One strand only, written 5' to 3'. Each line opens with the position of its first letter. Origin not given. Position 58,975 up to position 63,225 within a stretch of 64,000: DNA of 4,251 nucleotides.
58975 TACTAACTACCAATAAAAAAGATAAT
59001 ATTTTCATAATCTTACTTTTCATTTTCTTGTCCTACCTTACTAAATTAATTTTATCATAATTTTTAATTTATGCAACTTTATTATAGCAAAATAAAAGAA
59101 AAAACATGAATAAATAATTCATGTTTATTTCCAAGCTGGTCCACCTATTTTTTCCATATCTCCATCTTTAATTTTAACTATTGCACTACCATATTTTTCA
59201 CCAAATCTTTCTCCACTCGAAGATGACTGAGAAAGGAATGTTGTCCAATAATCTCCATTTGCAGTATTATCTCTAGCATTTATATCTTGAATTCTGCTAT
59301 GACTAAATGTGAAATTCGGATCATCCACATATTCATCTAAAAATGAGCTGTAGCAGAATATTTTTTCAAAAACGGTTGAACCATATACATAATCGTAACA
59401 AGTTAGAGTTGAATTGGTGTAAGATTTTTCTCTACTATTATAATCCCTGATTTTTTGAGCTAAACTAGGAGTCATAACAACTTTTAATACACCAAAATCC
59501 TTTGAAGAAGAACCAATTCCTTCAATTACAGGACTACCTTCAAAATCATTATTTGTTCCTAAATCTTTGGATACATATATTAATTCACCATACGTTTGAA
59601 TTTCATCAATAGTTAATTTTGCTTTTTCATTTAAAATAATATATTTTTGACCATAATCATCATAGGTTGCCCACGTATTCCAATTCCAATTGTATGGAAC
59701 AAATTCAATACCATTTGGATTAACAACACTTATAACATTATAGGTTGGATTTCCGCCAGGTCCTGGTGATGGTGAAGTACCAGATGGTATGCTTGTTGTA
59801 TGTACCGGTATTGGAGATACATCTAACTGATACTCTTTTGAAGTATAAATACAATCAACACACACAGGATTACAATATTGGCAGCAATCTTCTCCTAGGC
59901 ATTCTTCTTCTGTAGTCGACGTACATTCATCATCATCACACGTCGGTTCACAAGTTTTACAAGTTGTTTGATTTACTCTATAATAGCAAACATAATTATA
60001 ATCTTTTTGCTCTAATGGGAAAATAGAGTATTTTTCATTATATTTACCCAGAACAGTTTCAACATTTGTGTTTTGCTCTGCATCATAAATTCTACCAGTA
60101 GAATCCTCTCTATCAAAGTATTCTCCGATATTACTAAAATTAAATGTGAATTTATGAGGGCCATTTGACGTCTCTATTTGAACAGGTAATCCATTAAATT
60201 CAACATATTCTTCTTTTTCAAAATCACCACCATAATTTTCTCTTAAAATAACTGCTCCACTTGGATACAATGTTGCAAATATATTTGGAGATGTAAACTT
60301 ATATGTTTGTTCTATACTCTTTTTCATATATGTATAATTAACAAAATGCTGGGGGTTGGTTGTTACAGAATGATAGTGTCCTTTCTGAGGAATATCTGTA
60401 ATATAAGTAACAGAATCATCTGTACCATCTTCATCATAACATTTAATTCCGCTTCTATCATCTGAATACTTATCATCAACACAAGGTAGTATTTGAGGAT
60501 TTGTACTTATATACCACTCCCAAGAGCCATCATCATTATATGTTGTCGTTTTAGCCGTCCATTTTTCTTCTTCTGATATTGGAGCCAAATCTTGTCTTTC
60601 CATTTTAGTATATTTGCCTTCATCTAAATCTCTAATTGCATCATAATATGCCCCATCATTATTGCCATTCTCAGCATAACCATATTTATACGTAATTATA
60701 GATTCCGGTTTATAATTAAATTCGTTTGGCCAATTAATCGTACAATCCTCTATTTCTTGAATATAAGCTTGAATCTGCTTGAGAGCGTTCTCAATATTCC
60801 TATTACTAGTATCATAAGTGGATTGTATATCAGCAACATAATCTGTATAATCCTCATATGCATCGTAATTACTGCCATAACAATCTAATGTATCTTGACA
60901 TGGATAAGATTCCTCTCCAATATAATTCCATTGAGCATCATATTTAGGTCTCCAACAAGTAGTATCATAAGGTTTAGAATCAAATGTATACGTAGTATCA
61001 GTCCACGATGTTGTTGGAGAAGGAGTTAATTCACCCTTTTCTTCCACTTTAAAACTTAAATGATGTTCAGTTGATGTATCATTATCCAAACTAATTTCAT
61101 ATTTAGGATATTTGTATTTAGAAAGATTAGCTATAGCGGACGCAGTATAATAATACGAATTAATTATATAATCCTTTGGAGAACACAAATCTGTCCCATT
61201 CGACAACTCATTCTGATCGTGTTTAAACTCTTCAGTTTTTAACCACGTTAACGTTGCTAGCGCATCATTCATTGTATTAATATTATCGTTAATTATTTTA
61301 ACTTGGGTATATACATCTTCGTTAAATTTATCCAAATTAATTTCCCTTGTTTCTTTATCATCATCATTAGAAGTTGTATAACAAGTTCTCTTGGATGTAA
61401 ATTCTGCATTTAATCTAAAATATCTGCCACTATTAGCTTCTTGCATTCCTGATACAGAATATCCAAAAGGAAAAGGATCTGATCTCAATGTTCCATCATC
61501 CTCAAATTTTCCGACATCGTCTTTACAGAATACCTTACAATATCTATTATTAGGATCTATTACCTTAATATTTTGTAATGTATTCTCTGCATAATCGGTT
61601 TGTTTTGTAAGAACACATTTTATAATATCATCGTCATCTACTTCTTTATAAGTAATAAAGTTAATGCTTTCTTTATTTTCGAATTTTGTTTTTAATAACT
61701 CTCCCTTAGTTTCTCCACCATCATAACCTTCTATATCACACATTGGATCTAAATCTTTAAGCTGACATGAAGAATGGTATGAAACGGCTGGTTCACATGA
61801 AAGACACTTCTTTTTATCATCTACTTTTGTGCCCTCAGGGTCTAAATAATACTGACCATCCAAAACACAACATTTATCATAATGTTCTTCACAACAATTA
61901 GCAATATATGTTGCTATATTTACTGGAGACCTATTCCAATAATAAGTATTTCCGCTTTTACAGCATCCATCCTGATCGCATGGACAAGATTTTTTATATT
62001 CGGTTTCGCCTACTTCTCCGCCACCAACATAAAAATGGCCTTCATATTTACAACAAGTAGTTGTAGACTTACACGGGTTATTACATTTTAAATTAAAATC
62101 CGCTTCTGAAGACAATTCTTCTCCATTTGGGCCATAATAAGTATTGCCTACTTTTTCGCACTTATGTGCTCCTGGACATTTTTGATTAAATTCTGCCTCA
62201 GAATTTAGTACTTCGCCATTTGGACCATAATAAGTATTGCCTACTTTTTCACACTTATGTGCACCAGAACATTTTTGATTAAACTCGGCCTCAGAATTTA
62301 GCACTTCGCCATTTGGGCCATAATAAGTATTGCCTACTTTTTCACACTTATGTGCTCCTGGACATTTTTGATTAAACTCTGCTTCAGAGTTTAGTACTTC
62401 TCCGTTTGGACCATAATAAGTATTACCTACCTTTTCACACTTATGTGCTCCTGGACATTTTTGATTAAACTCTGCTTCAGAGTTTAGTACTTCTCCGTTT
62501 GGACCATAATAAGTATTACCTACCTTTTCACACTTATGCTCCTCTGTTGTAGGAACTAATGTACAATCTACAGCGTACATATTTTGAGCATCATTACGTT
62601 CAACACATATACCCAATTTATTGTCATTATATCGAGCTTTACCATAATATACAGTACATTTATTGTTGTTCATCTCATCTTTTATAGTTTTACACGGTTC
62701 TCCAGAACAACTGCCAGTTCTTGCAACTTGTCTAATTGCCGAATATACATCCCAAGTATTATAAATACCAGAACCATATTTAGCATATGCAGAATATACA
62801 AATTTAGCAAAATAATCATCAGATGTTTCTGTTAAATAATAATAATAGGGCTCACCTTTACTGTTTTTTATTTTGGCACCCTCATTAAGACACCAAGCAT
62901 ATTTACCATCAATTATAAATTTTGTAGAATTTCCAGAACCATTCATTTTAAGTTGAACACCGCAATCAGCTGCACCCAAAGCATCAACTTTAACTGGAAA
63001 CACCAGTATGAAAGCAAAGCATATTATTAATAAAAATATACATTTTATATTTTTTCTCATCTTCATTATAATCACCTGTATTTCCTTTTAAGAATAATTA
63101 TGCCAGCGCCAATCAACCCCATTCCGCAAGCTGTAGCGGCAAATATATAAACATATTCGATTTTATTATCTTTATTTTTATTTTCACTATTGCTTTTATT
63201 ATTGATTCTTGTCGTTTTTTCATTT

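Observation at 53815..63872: Tandem small-membrane-protein plus giant Cys-rich secreted-protein modules of an unrecognised family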

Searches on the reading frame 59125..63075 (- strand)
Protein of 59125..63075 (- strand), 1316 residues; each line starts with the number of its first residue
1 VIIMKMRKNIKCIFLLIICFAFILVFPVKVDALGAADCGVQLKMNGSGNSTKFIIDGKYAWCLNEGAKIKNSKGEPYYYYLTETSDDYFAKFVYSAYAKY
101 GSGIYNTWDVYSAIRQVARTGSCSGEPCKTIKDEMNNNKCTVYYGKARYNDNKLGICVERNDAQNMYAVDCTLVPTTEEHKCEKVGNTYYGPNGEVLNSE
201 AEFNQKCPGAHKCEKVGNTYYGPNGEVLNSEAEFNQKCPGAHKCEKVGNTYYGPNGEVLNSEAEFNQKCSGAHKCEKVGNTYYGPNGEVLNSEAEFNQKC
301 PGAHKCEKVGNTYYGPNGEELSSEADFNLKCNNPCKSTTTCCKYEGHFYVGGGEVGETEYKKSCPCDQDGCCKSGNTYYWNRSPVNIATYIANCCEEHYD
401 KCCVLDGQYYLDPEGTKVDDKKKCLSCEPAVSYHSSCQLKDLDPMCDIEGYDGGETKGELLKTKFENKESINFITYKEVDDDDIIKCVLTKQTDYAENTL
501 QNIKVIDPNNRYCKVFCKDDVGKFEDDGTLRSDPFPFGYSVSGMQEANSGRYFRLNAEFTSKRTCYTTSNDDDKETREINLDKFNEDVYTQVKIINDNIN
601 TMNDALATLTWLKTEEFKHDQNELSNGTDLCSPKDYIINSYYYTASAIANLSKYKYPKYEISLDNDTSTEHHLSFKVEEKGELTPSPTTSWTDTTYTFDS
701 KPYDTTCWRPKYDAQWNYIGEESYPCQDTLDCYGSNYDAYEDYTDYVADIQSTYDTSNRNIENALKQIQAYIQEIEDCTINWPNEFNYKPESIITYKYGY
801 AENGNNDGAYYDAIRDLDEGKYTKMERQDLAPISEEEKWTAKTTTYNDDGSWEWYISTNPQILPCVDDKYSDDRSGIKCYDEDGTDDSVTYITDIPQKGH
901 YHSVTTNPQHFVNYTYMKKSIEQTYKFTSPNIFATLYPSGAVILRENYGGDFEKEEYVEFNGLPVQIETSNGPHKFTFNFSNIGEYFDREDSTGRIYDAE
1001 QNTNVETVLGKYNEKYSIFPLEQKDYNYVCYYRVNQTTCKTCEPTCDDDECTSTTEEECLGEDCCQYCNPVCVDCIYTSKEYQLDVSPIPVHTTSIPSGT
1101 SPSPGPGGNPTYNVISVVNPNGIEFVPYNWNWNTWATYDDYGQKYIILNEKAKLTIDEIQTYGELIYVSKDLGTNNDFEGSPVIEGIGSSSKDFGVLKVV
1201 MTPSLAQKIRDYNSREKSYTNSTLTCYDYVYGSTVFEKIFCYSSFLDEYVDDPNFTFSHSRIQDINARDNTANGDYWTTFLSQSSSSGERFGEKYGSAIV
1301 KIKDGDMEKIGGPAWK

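Call 5: search_protein_families(library=pfam, proteins=[window:59125-63075:-], max_evalue=0.1)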
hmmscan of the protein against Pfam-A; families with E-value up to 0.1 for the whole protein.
window:59125-63075:- (1316 aa): 3 families
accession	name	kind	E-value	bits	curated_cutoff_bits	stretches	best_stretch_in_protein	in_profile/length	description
PF11178.13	DUF2963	-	2.1e-05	24.3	22.6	0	308-339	21-52/52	Protein of unknown function (DUF2963)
PF25590.1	DUF7936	-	0.014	16.5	27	1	448-499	29-81/103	Domain of unknown function (DUF7936)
PF23289.1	Spectrin_5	-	0.057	14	27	0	756-794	7-44/80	Guanine nucleotide exchange factor DBS-like, spectrin-like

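Call 6: search_protein_families(library=ncbifam, proteins=[window:59125-63075:-], max_evalue=0.1)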
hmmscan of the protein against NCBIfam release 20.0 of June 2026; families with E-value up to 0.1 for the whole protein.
window:59125-63075:- (1316 aa): 0 families

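Call 108: list_cluster_members(proteins=[P0001, P0155, window:59125-63075:-, window:2703-7373:-, window:63072-63872:-, P0011, P0142])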
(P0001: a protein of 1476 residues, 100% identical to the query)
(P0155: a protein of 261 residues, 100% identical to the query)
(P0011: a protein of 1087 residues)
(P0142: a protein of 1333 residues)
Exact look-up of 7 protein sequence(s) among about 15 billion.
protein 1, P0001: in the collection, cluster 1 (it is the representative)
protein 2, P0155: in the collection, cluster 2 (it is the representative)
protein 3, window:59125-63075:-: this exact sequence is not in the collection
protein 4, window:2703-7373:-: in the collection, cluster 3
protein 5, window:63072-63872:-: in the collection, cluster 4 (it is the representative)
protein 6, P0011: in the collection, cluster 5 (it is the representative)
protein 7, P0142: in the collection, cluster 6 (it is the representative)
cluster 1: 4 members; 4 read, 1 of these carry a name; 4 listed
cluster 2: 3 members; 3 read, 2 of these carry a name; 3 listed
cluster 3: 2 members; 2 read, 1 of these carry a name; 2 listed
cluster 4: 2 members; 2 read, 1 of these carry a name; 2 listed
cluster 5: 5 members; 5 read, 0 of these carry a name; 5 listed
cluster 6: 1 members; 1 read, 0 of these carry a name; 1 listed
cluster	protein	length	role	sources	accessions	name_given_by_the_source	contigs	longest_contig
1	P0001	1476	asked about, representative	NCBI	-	-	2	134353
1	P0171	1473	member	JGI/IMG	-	hypothetical protein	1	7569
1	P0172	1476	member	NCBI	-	-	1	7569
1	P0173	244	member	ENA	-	-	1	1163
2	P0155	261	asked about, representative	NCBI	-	-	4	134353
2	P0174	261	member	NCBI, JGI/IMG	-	hypothetical protein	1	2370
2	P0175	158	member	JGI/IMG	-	hypothetical protein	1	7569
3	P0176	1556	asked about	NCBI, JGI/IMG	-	hypothetical protein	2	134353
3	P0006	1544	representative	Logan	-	-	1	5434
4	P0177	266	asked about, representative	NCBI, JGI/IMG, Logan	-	hypothetical protein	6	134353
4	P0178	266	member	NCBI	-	-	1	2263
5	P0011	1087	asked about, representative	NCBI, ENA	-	-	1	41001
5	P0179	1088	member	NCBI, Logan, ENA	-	-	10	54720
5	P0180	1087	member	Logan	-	-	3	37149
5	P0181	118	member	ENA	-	-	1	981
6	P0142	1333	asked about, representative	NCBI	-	-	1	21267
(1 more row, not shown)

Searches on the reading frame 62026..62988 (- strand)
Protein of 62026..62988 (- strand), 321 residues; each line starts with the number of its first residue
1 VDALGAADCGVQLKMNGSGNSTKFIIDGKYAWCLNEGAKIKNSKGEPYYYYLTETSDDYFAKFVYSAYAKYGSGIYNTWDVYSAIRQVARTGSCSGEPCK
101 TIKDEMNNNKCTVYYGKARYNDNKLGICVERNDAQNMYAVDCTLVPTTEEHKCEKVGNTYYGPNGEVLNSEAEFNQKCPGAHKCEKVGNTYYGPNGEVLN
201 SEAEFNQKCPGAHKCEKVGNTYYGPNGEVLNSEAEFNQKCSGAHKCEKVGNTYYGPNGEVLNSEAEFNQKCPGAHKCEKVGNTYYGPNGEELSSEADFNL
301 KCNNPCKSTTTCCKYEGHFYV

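Call 73: predict_structure(alignment_id=A7)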
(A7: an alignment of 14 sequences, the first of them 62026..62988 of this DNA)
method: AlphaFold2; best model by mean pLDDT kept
length: 321 residues; sequences in the alignment: 14
mean_pLDDT: 61.7   pTM: 0.27
mean pLDDT of the five models: 61.7, 61.0, 60.8, 60.4, 59.3
residues with pLDDT >= 90: 4; 70-90: 131; 50-70: 89; < 50: 97
segments of 3 or more residues with pLDDT < 50: 1-76, 144-151, 308-316
pLDDT, mean of each block of 10 residues (from residue 1): 33 32 33 34 39 31 42 52 62 68 65 56 61 56 42 71 81 74 68 79 79 76 80 81 66 76 85 76 83 88 60 48 48
secondary structure, 60 per line:
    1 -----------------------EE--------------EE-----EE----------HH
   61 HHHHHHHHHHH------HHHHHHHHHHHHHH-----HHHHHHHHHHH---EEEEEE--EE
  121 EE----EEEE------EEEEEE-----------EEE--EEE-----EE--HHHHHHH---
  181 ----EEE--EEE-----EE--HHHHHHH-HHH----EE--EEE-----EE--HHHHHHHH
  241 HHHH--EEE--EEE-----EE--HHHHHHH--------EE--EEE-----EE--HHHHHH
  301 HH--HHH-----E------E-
elements in order: H59-71 H78-91 H97-107 E111-116 E119-122 E127-130 E137-142 E154-156 E159-161 H171-177 E185-187 E190-192 H202-208 E221-223 H233-244 E247-249 E252-254 H264-270 E283-285 H295-302
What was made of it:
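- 62118..62538 (-): Tandem 93-nt repeat (4.5 copies, 93% matches) encoding the near-identical 31-aa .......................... units of G1. The AF2 model gives each unit as a beta-hairpin plus a short strand plus a helix, pLDDT 70-88 (call 73).
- On Thioester domain (TED) adhesins: It does show three helices followed by strands (call 73).
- Their AF2 model is of low confidence (call 73).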

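Call 77: search_solved_structures(query=A7, max_evalue=10, show_alignments=3)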
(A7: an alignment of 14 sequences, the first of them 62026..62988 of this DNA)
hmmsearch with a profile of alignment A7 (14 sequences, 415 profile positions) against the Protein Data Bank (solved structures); distinct sequences matched with E-value up to 10: 2.
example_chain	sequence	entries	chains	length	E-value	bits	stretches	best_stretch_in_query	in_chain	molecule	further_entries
6xyw_Bm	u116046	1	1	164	0.96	11.8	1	45-82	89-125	At2g34520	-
9evs_M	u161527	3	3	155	2.4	10.5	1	45-77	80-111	uS14m | Small ribosomal subunit protein uS14m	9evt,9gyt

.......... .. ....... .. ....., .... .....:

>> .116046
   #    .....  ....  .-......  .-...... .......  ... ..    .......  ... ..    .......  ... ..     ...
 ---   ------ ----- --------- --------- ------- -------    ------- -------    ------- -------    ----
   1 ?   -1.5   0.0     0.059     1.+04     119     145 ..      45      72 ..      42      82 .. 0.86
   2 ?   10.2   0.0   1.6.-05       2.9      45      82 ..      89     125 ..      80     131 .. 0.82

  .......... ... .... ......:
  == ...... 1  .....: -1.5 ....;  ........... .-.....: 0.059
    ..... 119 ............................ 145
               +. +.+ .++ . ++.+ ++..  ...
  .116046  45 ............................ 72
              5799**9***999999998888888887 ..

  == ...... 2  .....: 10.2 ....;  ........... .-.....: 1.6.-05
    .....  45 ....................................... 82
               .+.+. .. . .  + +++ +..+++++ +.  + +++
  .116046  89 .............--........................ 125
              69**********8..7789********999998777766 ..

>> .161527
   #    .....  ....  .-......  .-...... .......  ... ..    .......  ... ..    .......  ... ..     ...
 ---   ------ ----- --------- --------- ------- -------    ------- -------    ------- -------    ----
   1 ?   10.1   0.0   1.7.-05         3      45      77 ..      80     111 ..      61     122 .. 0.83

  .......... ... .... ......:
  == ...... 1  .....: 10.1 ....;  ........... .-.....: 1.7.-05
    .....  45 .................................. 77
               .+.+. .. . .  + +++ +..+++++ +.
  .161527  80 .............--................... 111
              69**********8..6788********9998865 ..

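Call 80: fold_search(model_id=the predicted structure, library=pdb)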
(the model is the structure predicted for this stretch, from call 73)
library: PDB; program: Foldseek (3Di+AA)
matches with E <= 10: 82; with E <= 0.001: 0
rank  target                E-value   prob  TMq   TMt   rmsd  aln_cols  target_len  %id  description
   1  1sh8_A                7.5e-01  0.10  0.10  0.17   8.0        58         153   14  1.5 A Crystal Structure of a Protein of Unknown Function PA5026 from Pseudomonas aeruginosa, Probable Thioesterase (released 2004-07-06)
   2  1sh8_B                1.1e+00  0.11  0.09  0.17   8.0        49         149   14  1.5 A Crystal Structure of a Protein of Unknown Function PA5026 from Pseudomonas aeruginosa, Probable Thioesterase (released 2004-07-06)
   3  1vpv_A                2.1e+00  0.04  0.07  0.07  12.7        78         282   10  Crystal structure of a degv lipid binding protein (tm1468) from thermotoga maritima at 2.45 A resolution (released 2004-12-07)
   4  4je4_A                2.1e+00  0.04  0.07  0.19  19.4       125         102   13  Crystal Structure of Monobody NSa1/SHP2 N-SH2 Domain Complex (released 2013-08-28)
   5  4zm1_C                2.2e+00  0.08  0.11  0.14   9.6        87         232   11  Shigella flexneri lipopolysaccharide O-antigen chain-length regulator WzzBSF - wild type (released 2016-03-23)
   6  5y2z_H                2.5e+00  0.04  0.06  0.06  12.8        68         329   12  Crystal structure of human LGI1 EPTP-ADAM22 complex (released 2018-05-02)
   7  8hq2_D                2.7e+00  0.03  0.05  0.04  12.9        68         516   12  Crystal structure of human ADAM22 in complex with human LGI1 mutant (released 2023-12-13)
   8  3lmb_B                2.8e+00  0.06  0.09  0.15   6.9        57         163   10  The crystal structure of the protein OLEI01261 with unknown function from Chlorobaculum tepidum TLS (released 2010-03-16)
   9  9muq                  2.8e+00  0.04  0.08  0.20  18.7       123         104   14  Crystal structure of unbound N-SH2 domain of SHP2 (1AYD conditions) (released 2026-01-07)
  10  1mgp                  2.8e+00  0.03  0.06  0.07  11.9        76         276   13  Hypothetical protein TM841 from Thermotoga maritima reveals fatty acid binding function (released 2002-09-18)
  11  2bas_A                2.8e+00  0.02  0.08  0.07  11.3        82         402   11  Crystal Structure of the Bacillus subtilis YkuI Protein, with an EAL Domain. (released 2005-11-29)
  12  6pln_B                3.0e+00  0.06  0.12  0.28   8.8        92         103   14  X-ray crystal structure of Pyrococcus furiosus general transcription factor TFE-alpha (released 2020-07-08)
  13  5y2z_B                3.0e+00  0.02  0.06  0.06  17.1       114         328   11  Crystal structure of human LGI1 EPTP-ADAM22 complex (released 2018-05-02)
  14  5y31_B                3.2e+00  0.04  0.06  0.04  12.8        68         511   12  Crystal structure of human LGI1-ADAM22 complex (released 2018-05-02)
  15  4xb6_C                3.2e+00  0.01  0.08  0.07  17.9       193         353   10  Structure of the E. coli C-P lyase core complex (released 2015-08-19)
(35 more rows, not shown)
